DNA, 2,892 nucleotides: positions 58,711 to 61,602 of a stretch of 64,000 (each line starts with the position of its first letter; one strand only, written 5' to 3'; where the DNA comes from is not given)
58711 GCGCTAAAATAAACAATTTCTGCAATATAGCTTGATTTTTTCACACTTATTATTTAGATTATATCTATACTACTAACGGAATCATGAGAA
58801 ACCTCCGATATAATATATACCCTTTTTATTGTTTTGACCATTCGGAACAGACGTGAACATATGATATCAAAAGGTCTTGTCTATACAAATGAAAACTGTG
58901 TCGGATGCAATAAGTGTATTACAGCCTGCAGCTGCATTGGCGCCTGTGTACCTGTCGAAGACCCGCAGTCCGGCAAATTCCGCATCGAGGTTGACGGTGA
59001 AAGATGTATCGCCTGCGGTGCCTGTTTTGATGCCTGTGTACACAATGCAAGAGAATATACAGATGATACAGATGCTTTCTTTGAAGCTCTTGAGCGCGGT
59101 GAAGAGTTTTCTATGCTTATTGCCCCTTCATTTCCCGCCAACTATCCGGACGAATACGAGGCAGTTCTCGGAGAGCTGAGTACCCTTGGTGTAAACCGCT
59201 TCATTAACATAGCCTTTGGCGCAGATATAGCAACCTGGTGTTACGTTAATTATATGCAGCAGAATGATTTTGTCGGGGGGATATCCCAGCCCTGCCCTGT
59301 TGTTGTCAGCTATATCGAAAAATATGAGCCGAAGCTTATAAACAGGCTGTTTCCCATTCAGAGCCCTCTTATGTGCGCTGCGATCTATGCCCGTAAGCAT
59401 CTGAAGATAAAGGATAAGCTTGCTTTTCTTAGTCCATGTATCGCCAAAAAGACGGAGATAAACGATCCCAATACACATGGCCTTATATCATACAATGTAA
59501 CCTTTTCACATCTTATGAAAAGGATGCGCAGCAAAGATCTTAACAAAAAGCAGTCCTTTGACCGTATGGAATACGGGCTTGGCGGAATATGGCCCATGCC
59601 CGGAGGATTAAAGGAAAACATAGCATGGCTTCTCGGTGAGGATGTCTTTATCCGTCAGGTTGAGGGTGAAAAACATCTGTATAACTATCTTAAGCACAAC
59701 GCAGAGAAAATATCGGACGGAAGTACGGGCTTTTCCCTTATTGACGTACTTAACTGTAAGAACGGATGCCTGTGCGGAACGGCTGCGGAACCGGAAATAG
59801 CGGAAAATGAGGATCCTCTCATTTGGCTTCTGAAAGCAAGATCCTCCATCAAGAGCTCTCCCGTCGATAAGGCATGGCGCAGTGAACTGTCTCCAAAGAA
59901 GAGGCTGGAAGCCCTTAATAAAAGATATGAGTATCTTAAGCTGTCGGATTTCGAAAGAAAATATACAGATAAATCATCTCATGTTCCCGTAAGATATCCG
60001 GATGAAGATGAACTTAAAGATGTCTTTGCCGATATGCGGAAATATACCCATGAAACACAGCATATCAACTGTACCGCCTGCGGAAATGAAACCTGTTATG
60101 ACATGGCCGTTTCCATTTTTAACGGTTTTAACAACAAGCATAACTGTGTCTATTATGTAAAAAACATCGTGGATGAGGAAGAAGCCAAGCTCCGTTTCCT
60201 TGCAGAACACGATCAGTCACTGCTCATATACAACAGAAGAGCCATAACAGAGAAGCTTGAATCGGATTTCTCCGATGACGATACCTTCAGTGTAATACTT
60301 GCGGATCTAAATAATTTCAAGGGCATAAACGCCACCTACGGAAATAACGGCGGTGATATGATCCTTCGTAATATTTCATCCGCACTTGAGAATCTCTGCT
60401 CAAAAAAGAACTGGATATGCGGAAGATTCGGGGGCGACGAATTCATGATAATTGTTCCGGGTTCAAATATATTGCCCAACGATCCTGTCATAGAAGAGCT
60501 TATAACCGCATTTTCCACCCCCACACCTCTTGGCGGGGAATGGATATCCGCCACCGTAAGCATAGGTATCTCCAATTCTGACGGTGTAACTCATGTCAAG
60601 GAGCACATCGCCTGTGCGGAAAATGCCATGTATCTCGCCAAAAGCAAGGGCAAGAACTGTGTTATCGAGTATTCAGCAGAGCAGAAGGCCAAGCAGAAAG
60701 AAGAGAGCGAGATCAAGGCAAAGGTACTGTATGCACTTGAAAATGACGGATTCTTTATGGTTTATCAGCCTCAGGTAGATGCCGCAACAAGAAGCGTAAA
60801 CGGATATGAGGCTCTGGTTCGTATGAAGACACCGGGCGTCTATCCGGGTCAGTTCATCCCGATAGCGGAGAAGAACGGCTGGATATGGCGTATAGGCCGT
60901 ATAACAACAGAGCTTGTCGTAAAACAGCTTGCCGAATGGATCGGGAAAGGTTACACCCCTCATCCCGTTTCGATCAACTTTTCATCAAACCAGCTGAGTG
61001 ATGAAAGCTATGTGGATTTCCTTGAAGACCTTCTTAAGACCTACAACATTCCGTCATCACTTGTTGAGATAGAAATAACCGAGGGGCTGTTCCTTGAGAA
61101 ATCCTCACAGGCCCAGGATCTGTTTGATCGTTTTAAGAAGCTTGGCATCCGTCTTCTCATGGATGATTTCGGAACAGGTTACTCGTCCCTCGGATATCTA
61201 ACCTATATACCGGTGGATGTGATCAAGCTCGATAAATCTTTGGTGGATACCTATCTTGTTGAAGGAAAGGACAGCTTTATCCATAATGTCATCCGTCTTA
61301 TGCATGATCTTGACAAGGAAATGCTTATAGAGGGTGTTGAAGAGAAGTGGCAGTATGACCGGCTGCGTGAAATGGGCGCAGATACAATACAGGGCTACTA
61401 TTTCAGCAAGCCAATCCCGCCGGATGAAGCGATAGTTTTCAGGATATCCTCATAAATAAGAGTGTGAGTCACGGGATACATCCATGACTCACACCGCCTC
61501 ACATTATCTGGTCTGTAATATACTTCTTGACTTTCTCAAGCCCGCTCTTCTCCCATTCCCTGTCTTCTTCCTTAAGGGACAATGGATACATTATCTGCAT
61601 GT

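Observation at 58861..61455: Sensory-type [FeFe]-hydrogenase module fused to GGDEF-EAL: candidate H2/redox-gated c-di-GMP enzyme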

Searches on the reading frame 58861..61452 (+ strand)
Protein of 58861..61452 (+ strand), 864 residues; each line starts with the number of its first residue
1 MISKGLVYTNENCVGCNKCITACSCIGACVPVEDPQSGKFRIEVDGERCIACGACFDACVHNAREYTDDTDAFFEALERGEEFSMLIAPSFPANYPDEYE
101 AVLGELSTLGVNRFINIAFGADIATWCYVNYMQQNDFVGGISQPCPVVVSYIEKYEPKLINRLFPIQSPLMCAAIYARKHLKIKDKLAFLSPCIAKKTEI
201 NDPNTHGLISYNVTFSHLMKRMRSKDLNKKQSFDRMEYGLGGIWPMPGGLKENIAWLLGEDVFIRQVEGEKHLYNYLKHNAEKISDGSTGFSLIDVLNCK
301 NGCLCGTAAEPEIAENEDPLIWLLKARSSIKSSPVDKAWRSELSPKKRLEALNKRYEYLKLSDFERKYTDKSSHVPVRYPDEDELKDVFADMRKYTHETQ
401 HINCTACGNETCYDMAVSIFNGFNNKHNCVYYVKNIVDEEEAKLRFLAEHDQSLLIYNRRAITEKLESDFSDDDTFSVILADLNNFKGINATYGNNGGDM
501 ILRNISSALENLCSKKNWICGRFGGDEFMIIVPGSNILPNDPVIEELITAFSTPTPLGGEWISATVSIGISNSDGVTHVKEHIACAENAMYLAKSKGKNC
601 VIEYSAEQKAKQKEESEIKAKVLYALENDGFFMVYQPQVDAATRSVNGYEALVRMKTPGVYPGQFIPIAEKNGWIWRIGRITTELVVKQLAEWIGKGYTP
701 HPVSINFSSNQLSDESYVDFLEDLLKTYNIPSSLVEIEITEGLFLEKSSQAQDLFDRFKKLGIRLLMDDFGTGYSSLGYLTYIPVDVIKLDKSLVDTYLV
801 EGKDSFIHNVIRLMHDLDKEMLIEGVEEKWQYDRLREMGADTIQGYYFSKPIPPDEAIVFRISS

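Call 3: search_protein_families(library=pfam, proteins=[window:58861-61452:+], max_evalue=0.1)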
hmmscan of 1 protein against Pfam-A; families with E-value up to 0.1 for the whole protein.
window:58861-61452:+ (864 aa): 11 families
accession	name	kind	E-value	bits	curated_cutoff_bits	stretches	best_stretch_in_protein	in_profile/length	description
PF00563.25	EAL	-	1.1e-60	205.4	31.3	1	622-851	4-236/236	EAL domain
PF00990.26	GGDEF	-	1.1e-26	94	23.8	1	449-599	2-160/161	Diguanylate cyclase, GGDEF domain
PF02906.19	Fe_hyd_lg_C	-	8.7e-23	81.7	22.1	1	85-306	5-244/245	Iron only hydrogenase large subunit, C-terminal domain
PF12838.12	Fer4_7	-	7e-05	23.6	27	1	12-63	1-52/52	4Fe-4S dicluster domain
PF04060.18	FeS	-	0.00014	22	23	1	401-430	3-32/33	Putative Fe-S cluster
PF13187.11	Fer4_9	-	0.00038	20.8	27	1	12-62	1-50/52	4Fe-4S dicluster domain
PF24898.2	GGDEF_GdpP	-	0.0013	19.5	30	1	483-602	3-117/126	Cyclic-di-AMP phosphodiesterase GdpP-like, GGDEF domain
PF00037.32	Fer4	-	0.0014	18.8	21.1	1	42-59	1-18/24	4Fe-4S binding domain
PF12837.12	Fer4_6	-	0.0039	17.5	25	1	42-63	2-23/24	4Fe-4S binding domain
PF12797.12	Fer4_2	-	0.0057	17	24.5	1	42-59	3-20/22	4Fe-4S binding domain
PF22335.1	Cas10-Cmr2_palm2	-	0.016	15.8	27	1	508-601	42-132/133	Cas10/Cmr2, second palm domain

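Call 4: search_protein_families(library=ncbifam, proteins=[window:58861-61452:+], max_evalue=0.1)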
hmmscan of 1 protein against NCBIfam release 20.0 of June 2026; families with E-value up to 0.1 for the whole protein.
window:58861-61452:+ (864 aa): 54 families (the best 25 are shown)
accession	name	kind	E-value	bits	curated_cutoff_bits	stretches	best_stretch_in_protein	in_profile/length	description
NF007474.0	PRK10060.1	equivalog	2.9e-77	260.4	782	1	441-855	228-648/663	cyclic di-GMP phosphodiesterase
NF045675.1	PhdiestaseDibA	equivalog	4.2e-72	243.4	980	1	435-855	190-619/623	phosphodiesterase DibA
NF008467.0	PRK11359.1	equivalog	1e-66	225.5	857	1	442-856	370-787/800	oxygen-sensing cyclic-di-GMP phosphodiesterase DosP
NF052458.1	PhdiestGepA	equivalog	7.8e-66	222.8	1200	1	450-856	427-836/840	phosphodiesterase GepA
NF053781.1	cdiGMPphdstlr2612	equivalog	2.6e-54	184.4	1600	1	448-856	840-1260/1268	Tlr1612 family c-di-GMP phosphodiesterase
NF008807.1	PRK11829.1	equivalog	7.6e-52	176.3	733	1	471-856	268-657/670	biofilm formation regulator HmsP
NF007298.0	PRK09776.1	equivalog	1.3e-40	139.2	1135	1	443-855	679-1100/1111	diguanylate cyclase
NF045673.1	c-di-GMPRcptLapD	equivalog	2.6e-36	125.2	1020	1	442-853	230-646/647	cyclic di-GMP receptor LapD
NF007839.0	PRK10551.1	equivalog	1e-34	120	461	1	618-857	264-506/518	cyclic di-GMP phosphodiesterase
TIGR04105.1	FeFe_hydrog_B1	subfamily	4e-32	111.5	450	1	10-309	141-458/462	monomeric [FeFe] hydrogenase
TIGR00254.1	GGDEF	domain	1.2e-27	96.6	37.4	1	445-601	2-164/168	diguanylate cyclase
NF038266.1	diguan_SiaD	equivalog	1.3e-25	90.2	290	1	436-601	82-252/252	biofilm regulation diguanylate cyclase SiaD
NF052596.1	RR_EAL_PvrR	equivalog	1.3e-25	89.8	580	1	603-856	128-384/398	response regulator cyclic di-GMP phosphodiesterase PvrR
NF007380.0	PRK09894.1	equivalog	1.5e-24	86.8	256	1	431-609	112-292/296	diguanylate cyclase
NF007423.1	PRK09966.1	equivalog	1.6e-24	86.6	325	1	434-594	225-390/390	diguanylate cyclase DgcN/YfiN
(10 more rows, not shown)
